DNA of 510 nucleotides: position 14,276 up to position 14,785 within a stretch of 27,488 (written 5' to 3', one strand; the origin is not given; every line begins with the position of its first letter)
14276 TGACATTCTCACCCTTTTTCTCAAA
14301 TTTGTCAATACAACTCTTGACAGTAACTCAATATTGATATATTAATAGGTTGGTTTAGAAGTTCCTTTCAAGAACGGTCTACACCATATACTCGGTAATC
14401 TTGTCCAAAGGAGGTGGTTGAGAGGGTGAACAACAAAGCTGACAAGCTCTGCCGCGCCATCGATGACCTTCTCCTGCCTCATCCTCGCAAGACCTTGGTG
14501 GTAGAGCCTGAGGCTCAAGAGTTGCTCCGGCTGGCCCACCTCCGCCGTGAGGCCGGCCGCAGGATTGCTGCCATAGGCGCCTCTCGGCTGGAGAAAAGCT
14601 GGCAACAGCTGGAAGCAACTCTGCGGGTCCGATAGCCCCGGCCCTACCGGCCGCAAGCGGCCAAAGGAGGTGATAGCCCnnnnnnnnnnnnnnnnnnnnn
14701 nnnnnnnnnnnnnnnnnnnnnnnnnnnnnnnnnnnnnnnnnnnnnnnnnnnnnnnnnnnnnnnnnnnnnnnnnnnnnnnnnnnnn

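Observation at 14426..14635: Stand-alone soluble copy of the anti-sigma domain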

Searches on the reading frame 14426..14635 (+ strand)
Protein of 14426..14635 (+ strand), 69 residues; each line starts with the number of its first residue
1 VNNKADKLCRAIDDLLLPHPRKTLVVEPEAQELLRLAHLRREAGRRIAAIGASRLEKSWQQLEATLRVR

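Call 5: search_protein_families(library=pfam, proteins=[window:14426-14635:+], max_evalue=1)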
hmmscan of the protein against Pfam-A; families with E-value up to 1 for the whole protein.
window:14426-14635:+ (69 aa): 1 family
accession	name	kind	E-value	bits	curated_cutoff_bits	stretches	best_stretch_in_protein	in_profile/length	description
PF21834.1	DUF6894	-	0.12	12.9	24.1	1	23-69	10-56/69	Domain of unknown function (DUF6894)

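Call 6: search_protein_families(library=ncbifam, proteins=[window:14426-14635:+], max_evalue=1)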
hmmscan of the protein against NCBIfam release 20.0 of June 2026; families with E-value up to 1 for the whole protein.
window:14426-14635:+ (69 aa): 0 families

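Call 9: find_homologous_proteins(query=window:14426-14632:+, max_evalue=10)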
Query seq(69 aa) (69 aa): 48 proteins with E <= 10 among 50 candidates.
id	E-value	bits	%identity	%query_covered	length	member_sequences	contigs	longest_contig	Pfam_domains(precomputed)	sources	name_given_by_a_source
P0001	1.2e-35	138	99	100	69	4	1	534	-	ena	-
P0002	6.1e-30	120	87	100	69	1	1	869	-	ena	-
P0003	9.7e-30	119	87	100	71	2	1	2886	-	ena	-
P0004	2.4e-29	118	84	100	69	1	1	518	-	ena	-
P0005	1.6e-28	115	83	100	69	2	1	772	-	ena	-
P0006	1.8e-28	115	86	100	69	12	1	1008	-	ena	-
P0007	2.1e-28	115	84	100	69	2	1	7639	-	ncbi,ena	-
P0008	5.7e-28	113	83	100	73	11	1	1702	-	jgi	jgi:hypothetical protein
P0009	8.6e-28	113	81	100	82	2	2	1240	-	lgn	-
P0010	1.7e-27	112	81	100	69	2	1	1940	-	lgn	-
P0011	1.7e-27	112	83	100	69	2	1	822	-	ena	-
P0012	2.0e-27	112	81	100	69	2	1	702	-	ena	-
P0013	2.0e-27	112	84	100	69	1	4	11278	-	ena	-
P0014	2.1e-27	112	81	100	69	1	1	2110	-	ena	-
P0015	2.2e-27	112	84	100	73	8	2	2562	-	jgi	jgi:hypothetical protein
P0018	8.6e-27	110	83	100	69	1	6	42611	-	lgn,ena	-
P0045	3.7e-22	95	72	100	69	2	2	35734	-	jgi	jgi:hypothetical protein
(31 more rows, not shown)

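Call 11: find_encoding_contigs(protein=P0045, flank=10000, max_places=2)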
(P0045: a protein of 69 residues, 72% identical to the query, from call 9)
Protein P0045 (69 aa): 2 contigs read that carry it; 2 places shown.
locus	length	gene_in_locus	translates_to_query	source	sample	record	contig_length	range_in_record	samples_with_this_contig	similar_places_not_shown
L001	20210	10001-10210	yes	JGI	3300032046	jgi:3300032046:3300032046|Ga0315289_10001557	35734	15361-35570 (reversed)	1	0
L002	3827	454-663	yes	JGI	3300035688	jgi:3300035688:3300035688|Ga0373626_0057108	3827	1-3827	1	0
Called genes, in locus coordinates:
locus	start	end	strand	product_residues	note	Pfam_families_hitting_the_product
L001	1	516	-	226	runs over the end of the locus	?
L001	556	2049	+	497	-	PF00370:FGGY_N, PF02782:FGGY_C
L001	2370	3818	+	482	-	PF01565:FAD_binding_4, PF02913:FAD-oxidase_C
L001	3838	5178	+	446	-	PF01565:FAD_binding_4, PF02913:FAD-oxidase_C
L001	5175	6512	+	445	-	PF13187:Fer4_9 (faint), PF00037:Fer4 (faint), PF12797:Fer4_2 (faint), PF12838:Fer4_7, PF13183:Fer4_8, PF13534:Fer4_17, PF13237:Fer4_10 (weak), PF02754:CCG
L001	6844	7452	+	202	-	PF04542:Sigma70_r2, PF04545:Sigma70_r4, PF08281:Sigma70_r4_2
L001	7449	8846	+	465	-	-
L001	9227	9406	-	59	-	-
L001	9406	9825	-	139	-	PF12844:HTH_19, PF13560:HTH_31, PF01381:HTH_3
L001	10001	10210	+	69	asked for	-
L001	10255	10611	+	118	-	-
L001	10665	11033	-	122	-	PF02643:DUF192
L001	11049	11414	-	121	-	PF12844:HTH_19, PF13560:HTH_31, PF01381:HTH_3, PF13443:HTH_26 (weak)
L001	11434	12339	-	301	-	PF00482:T2SSF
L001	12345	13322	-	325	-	PF00482:T2SSF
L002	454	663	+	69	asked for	-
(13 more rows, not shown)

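Call 12: find_encoding_contigs(protein=P0018, flank=10000, max_places=2)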
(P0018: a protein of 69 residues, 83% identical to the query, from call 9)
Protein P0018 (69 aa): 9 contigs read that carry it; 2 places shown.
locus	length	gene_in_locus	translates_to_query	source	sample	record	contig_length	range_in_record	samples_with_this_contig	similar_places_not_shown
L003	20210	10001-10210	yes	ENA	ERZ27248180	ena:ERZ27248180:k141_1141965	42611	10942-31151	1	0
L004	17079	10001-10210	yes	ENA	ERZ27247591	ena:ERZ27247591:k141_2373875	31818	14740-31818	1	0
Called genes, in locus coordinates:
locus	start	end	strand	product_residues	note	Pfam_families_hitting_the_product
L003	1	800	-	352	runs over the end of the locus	PF04055:Radical_SAM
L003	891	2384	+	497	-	PF00370:FGGY_N, PF02782:FGGY_C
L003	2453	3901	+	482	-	PF01565:FAD_binding_4, PF02913:FAD-oxidase_C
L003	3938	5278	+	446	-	PF01565:FAD_binding_4, PF02913:FAD-oxidase_C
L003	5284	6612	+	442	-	PF13187:Fer4_9 (faint), PF00037:Fer4 (faint), PF12797:Fer4_2 (faint), PF12838:Fer4_7, PF13183:Fer4_8, PF13534:Fer4_17, PF13237:Fer4_10 (weak), PF02754:CCG, +1 more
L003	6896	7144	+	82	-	-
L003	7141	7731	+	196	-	PF04542:Sigma70_r2, PF08281:Sigma70_r4_2, PF04545:Sigma70_r4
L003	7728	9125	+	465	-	-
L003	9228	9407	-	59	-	-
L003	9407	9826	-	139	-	PF12844:HTH_19, PF13560:HTH_31, PF01381:HTH_3, PF13443:HTH_26 (faint)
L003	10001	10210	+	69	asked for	-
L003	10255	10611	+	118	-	-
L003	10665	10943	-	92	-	PF02643:DUF192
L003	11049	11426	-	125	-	PF12844:HTH_19, PF13560:HTH_31, PF01381:HTH_3, PF13443:HTH_26 (weak)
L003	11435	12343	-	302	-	PF00482:T2SSF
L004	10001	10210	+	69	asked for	-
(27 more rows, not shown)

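Call 23: find_homologous_proteins(query=A2, max_evalue=0.01)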
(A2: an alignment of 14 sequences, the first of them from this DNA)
Query A2 (14 sequences) (69 aa, profile of the alignment): 85 proteins with E <= 0.01 among 2775 candidates.
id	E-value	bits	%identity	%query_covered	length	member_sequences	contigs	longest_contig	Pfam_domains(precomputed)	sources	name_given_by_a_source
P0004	3.8e-25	105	84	100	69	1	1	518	-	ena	-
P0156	1.8e-24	103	55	100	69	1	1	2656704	-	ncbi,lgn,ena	-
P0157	2.3e-24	103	40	77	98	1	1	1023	-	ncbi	ncbi:unnamed protein product, partial [marine sediment metagenome]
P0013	3.1e-24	103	84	100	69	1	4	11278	-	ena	-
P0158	3.2e-24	102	58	100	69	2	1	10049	-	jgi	-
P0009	5.8e-24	102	81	100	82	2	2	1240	-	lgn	-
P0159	6.0e-24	102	38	80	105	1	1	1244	-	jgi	-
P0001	7.0e-24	101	99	100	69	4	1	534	-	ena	-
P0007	7.8e-24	101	84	100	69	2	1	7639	-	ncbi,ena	-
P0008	8.8e-24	101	83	100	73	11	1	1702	-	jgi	jgi:hypothetical protein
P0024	8.9e-24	101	83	100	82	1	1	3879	-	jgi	jgi:hypothetical protein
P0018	9.9e-24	101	83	100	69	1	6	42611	-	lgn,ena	-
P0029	1.3e-23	101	77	100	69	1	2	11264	-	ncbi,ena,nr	ncbi:MAG: hypothetical protein AMJ38_00695 [Dehalococcoidia bacterium DG_22]|nr:MAG: hypothetical pr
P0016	1.6e-23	100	83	100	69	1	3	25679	-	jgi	-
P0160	1.6e-23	100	59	100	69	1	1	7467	-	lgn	-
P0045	1.8e-23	100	72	100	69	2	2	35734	-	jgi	jgi:hypothetical protein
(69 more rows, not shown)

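Call 34: search_protein_representatives(alignment_id=A3)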
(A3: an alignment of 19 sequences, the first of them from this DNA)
Query: 19 sequences, 72 profile positions. Proteins with E-value up to 0.001 (for the whole library): 131; up to 1e-10: 77; up to 1e-30: 6. The best 131 are listed.
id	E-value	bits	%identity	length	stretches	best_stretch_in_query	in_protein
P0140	2.4e-46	171.7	-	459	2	2-72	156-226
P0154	3.2e-40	152.1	-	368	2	2-72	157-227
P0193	7.2e-33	128.5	-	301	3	3-67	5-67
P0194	8.1e-33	128.4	-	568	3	1-67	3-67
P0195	2.6e-32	126.7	-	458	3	1-70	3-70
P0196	4.9e-32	125.9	-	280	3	2-66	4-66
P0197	9.8e-29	115.3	-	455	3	1-69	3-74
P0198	2.0e-28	114.3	-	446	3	1-70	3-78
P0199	2.5e-27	110.8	-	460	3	1-69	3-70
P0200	6.9e-26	106.2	-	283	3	1-71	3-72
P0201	9.9e-26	105.7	-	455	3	1-68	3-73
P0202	3.7e-24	100.6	-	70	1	3-69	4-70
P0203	5.3e-24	100.1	-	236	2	3-70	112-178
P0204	5.4e-24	100.1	-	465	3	2-70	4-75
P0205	5.6e-24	100.0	-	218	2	1-71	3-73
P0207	2.2e-23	98.2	-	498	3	2-70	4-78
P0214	5.4e-21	90.5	-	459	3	1-67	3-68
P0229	2.2e-16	75.7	-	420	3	1-69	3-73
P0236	5.6e-14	68.0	-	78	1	11-69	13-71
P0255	1.8e-11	60.0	-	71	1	3-69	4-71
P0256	1.9e-11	59.9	-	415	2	1-68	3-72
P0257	2.6e-11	59.5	-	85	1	3-63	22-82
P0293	9.8e-08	48.0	-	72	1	5-65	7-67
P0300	6.7e-07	45.3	-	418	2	2-69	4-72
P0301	8.4e-07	45.0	-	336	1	3-70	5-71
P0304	3.8e-06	42.9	-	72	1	2-50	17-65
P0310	2.0e-05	40.6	-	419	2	1-68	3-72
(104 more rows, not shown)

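Call 37: predict_structure(alignment_id=A4)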
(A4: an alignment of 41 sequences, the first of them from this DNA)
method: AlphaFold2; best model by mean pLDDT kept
length: 69 residues; sequences in the alignment: 41
mean_pLDDT: 90.0   pTM: 0.63
mean pLDDT of the five models: 90.0, 89.0, 89.0, 86.2, 86.2
residues with pLDDT >= 90: 46; 70-90: 22; 50-70: 1; < 50: 0
segments of 3 or more residues with pLDDT < 50: none
pLDDT, mean of each block of 10 residues (from residue 1): 85 87 82 93 94 95 94
secondary structure, 60 per line:
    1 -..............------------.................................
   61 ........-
elements in order: H2-15 H28-68

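Call 39: search_solved_structures(query=A4, max_evalue=10)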
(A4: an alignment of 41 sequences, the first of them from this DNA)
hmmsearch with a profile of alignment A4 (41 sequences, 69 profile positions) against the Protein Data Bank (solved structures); distinct sequences matched with E-value up to 10: 2.
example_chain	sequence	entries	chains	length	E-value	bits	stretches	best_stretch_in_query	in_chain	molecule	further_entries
1wmi_B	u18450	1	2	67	0.74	13.1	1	12-38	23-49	hypothetical protein PHS014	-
9g6k_LV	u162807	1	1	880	5.3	10.4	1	3-36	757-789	mL148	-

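Call 40: search_protein_families(library=pfam, proteins=[P0194, P0195, P0197, P0207, P0214, P0229, P0256, P0300, P0310, P0301], max_evalue=0.01)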
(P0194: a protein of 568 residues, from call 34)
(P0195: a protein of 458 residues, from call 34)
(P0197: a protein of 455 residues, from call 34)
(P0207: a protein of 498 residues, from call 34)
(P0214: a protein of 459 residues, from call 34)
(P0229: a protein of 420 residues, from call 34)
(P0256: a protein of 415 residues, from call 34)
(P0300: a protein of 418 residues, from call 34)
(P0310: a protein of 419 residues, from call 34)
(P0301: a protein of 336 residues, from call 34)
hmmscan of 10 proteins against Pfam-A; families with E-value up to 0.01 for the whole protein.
P0194 (568 aa): 0 families

P0195 (458 aa): 0 families

P0197 (455 aa): 1 family
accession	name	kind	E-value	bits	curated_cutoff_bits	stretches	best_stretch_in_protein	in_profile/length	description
PF14030.11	DUF4245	-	0.00097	19.6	30.1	1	308-435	40-155/165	Protein of unknown function (DUF4245)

P0207 (498 aa): 0 families

P0214 (459 aa): 0 families

P0229 (420 aa): 0 families

P0256 (415 aa): 0 families

P0300 (418 aa): 0 families

P0310 (419 aa): 0 families

P0301 (336 aa): 0 families

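Call 41: fold_search(model_id=the predicted structure, library=pdb)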
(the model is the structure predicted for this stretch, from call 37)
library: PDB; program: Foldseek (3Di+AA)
matches with E <= 10: 22; with E <= 0.001: 0
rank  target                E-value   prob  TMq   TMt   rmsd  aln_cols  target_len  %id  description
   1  8s4s_A                1.7e+00  0.14  0.22  0.12   7.7        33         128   18  PrgE from plasmid pCF10 (released 2024-05-29)
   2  5svh_A                3.5e+00  0.09  0.25  0.21   9.3        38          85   10  Crystal structure of the KIX domain of CBP in complex with a MLL/c-Myb chimera (released 2018-05-09)
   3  8s4s_B                4.0e+00  0.08  0.22  0.12   7.7        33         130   18  PrgE from plasmid pCF10 (released 2024-05-29)
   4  8at3_A                4.3e+00  0.12  0.44  0.14   7.9        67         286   18  Structure of the augmin holocomplex in open conformation (released 2022-09-28)
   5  8fck_A                4.3e+00  0.12  0.44  0.14   8.0        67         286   18  Structure of the vertebrate augmin complex (released 2023-04-19)
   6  7nza_A                4.3e+00  0.06  0.25  0.13  11.2        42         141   26  Structure of OBP1 from Varroa destructor, form P2<1> (released 2021-07-07)
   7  9mt5_B                4.9e+00  0.06  0.27  0.06  12.4        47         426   17  Helical tail assembly of phage JohannRWettstein (Bas63) (released 2025-11-19)
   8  9mt4_R                5.7e+00  0.05  0.27  0.06  12.4        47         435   17  Connector structure of phage JohannRWettstein (Bas63) (released 2025-11-19)
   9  3lph_C                6.1e+00  0.04  0.28  0.32  13.8        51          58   25  Crystal structure of the HIV-1 Rev dimer (released 2010-12-08)
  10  2bsk_B                6.1e+00  0.04  0.26  0.27  13.0        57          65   10  Crystal structure of the TIM9 Tim10 hexameric complex (released 2006-01-04)
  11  4ch3                  6.5e+00  0.06  0.33  0.11   8.5        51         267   24  Structure of pyrrolysyl-tRNA synthetase in complex with adenylated butyryl lysine (released 2014-03-19)
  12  1xqr_A                6.5e+00  0.06  0.26  0.08   8.7        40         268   18  Crystal structure of the HspBP1 core domain (released 2005-03-01)
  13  7cgp_E                6.5e+00  0.05  0.30  0.31  11.8        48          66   19  Cryo-EM structure of the human mitochondrial translocase TIM22 complex at 3.7 angstrom. (released 2020-10-14)
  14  6n7m_A                7.0e+00  0.08  0.31  0.34   8.5        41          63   15  1.78 Angstrom Resolution Crystal Structure of Hypothetical Protein CD630_05490 from Clostridioides difficile 630. (released 2018-12-12)
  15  8gxq_u                7.0e+00  0.05  0.31  0.20  10.6        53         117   24  PIC-Mediator in complex with +1 nucleosome (T40N) in MH-binding state (released 2022-11-02)
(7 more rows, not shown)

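Call 42: find_encoding_contigs(protein=P0195, flank=6000, max_places=2)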
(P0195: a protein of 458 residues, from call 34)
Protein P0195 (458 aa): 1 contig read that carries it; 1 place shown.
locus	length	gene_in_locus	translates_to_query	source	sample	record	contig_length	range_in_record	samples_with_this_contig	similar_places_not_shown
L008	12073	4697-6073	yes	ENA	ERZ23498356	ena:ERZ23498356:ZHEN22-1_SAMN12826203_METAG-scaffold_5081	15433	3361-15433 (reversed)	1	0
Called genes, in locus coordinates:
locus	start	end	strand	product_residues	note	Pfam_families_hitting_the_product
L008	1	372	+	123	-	?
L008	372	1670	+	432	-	PF13187:Fer4_9 (faint), PF00037:Fer4 (faint), PF12838:Fer4_7, PF13183:Fer4_8, PF13237:Fer4_10 (weak), PF13484:Fer4_16 (weak), PF13534:Fer4_17, PF02754:CCG, +2 more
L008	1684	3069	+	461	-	PF07519:Tannase (faint)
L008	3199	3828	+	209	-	PF13483:Lactamase_B_3, PF12706:Lactamase_B_2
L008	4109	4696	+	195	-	PF04542:Sigma70_r2, PF08281:Sigma70_r4_2, PF04545:Sigma70_r4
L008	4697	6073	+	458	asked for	-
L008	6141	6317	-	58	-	-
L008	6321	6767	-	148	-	PF12844:HTH_19, PF13560:HTH_31, PF01381:HTH_3, PF13443:HTH_26 (faint)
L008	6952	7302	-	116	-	PF02643:DUF192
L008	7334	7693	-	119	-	PF01381:HTH_3, PF12844:HTH_19 (weak), PF13443:HTH_26 (weak)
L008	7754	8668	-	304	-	PF00482:T2SSF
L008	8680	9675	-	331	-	PF00482:T2SSF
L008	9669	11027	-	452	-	PF00437:T2SSE, PF27713:UCP018868 (faint)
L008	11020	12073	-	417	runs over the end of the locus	PF00072:Response_reg, PF06564:CBP_BcsQ, PF09140:MipZ, PF10609:ParA, PF13614:AAA_31, PF01656:CbiA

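Call 43: find_encoding_contigs(protein=P0255, flank=6000, max_places=2)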
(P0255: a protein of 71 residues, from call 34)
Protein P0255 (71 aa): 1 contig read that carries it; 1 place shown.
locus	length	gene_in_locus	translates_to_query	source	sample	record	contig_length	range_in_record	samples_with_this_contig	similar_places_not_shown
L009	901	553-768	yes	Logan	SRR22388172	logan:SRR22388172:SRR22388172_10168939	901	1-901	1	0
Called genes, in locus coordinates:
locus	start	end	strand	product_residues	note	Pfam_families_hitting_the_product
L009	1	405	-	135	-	?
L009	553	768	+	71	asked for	-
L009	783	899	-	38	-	?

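Call 65: find_encoding_contigs(protein=P0236, flank=8000, max_places=2)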
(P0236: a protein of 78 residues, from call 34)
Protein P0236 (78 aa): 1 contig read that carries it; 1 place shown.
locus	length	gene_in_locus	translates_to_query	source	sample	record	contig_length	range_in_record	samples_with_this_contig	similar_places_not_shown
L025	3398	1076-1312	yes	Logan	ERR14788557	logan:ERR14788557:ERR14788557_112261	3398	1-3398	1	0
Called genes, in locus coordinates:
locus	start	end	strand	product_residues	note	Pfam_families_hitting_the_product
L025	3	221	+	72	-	?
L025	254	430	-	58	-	-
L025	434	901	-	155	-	PF12844:HTH_19, PF13560:HTH_31, PF01381:HTH_3, PF13443:HTH_26 (weak)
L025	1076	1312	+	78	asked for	-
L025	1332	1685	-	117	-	PF02643:DUF192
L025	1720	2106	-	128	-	PF12844:HTH_19, PF13560:HTH_31, PF01381:HTH_3, PF13443:HTH_26 (weak)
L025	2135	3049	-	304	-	PF00482:T2SSF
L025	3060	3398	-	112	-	?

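Call 66: find_encoding_contigs(protein=P0293, flank=8000, max_places=2)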
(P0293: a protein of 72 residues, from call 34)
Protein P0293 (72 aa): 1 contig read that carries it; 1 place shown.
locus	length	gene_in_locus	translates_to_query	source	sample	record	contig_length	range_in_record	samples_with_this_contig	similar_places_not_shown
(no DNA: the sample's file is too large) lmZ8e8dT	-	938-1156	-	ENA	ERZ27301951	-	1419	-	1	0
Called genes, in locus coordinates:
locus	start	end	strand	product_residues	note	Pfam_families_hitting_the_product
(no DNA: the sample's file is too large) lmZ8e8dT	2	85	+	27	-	?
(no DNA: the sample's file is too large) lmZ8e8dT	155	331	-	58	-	-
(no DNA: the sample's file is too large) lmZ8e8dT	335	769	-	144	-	PF12844:HTH_19, PF13560:HTH_31, PF01381:HTH_3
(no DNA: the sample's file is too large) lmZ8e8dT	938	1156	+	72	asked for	-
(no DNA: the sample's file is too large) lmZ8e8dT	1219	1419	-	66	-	?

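Call 77: find_encoding_contigs(protein=P0257, flank=8000, max_places=2)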
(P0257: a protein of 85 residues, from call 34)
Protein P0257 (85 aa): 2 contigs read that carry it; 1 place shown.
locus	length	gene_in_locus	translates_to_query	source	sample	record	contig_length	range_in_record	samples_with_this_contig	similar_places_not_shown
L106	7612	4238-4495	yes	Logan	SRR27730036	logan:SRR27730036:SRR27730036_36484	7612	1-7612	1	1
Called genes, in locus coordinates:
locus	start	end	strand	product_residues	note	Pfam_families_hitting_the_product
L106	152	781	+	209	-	PF13483:Lactamase_B_3, PF12706:Lactamase_B_2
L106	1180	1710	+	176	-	PF04542:Sigma70_r2 (weak), PF08281:Sigma70_r4_2 (weak), PF04545:Sigma70_r4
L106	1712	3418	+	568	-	-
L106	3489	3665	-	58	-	-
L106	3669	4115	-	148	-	PF12844:HTH_19, PF13560:HTH_31, PF01381:HTH_3, PF13443:HTH_26 (faint)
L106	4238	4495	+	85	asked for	-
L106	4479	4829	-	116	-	PF02643:DUF192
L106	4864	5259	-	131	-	PF12844:HTH_19, PF13560:HTH_31, PF01381:HTH_3, PF13443:HTH_26 (weak)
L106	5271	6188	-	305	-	PF00482:T2SSF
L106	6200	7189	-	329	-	PF00482:T2SSF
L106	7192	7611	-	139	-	?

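Call 78: find_encoding_contigs(protein=P0304, flank=8000, max_places=2)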
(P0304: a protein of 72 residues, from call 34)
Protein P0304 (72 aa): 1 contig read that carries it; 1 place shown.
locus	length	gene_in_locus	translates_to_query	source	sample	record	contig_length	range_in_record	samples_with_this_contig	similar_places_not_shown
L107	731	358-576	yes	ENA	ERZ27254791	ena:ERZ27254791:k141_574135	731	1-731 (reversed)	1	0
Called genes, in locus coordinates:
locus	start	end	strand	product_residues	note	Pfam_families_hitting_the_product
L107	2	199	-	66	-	?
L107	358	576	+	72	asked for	-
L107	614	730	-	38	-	?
